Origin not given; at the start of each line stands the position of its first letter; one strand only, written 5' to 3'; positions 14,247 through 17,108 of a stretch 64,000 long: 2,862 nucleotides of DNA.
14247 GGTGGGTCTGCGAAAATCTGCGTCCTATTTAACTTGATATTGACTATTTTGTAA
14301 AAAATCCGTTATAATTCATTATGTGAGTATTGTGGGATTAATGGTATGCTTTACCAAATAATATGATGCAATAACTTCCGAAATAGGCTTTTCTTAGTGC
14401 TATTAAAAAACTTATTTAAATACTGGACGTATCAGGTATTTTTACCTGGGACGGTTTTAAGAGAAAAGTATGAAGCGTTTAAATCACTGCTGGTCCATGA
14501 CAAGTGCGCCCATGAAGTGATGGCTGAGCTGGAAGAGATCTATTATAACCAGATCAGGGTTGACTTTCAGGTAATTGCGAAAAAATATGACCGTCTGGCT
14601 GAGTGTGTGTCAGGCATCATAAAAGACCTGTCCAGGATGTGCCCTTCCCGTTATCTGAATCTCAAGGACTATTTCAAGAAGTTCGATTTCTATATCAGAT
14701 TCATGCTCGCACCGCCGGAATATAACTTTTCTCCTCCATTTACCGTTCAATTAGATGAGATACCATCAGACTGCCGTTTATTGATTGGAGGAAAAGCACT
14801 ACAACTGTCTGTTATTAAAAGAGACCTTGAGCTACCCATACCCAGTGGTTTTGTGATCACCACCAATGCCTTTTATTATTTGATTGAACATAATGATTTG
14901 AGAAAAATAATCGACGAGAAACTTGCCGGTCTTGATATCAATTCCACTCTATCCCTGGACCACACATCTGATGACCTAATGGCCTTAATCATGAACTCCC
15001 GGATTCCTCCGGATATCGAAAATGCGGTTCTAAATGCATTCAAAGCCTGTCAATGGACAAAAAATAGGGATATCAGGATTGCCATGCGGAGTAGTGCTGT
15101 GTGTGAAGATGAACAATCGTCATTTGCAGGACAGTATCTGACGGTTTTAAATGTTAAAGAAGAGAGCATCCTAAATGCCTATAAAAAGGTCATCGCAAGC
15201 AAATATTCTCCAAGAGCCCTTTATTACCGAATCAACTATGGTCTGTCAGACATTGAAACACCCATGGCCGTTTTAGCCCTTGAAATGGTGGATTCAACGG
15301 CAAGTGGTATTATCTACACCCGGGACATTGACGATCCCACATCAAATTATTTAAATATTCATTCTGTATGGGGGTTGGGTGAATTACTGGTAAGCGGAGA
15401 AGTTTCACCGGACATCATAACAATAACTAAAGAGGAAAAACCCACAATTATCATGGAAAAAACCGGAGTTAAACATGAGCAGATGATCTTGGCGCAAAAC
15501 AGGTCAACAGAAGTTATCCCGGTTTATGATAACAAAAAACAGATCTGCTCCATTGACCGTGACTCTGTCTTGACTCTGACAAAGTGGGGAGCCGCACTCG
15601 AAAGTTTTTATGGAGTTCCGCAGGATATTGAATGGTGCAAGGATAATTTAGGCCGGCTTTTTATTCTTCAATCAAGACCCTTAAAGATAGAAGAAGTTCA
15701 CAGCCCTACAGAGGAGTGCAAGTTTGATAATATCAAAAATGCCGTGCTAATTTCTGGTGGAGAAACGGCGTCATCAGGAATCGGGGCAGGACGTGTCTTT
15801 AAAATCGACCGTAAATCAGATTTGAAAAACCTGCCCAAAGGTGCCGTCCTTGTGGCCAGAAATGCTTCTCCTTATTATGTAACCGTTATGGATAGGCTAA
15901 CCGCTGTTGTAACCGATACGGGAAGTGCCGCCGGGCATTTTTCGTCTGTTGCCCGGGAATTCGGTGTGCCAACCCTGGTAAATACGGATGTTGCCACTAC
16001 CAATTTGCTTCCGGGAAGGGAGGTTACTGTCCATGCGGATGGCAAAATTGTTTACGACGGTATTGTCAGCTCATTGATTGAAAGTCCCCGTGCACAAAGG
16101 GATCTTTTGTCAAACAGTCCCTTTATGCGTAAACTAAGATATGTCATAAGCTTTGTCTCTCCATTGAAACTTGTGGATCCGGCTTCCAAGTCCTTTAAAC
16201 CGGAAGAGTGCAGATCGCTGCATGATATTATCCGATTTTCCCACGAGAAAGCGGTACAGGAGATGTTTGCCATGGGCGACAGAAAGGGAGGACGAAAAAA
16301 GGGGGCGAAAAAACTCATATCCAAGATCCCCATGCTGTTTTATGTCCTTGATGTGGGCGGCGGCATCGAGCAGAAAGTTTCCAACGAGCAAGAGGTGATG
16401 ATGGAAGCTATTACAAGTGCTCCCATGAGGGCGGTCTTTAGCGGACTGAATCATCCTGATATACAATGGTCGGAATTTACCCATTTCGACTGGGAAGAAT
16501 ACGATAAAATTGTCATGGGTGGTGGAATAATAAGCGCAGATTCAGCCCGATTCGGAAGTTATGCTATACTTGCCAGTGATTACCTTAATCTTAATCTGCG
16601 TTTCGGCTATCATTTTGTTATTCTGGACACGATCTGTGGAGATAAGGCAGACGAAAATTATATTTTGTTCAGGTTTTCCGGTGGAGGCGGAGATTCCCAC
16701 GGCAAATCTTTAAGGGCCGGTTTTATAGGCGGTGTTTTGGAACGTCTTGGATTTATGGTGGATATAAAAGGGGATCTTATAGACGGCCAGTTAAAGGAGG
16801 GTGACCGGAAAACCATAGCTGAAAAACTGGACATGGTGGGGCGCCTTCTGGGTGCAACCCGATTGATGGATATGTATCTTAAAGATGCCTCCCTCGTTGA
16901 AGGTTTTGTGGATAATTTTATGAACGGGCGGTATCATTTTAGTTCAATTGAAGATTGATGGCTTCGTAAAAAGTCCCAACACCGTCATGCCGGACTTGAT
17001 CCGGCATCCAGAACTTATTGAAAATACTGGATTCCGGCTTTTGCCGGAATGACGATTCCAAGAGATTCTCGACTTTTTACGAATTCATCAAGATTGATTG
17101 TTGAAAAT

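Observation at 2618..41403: Eight sigma-54 promoter-like motifs arranged as four divergent pairs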

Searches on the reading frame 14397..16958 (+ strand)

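Call 70: search_protein_families(library=pfam, proteins=[window:14397-16958:+], max_evalue=0.001)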
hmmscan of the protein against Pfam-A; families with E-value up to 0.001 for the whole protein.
window:14397-16958:+ (853 aa): 2 families
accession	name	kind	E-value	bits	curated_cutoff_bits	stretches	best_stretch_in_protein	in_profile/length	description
PF01326.24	PPDK_N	-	3.2e-79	267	27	1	129-436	3-316/328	Pyruvate phosphate dikinase, AMP/ATP-binding domain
PF00391.29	PEP-utilizers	-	1.4e-15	57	23.1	1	480-547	2-69/72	PEP-utilising enzyme, mobile domain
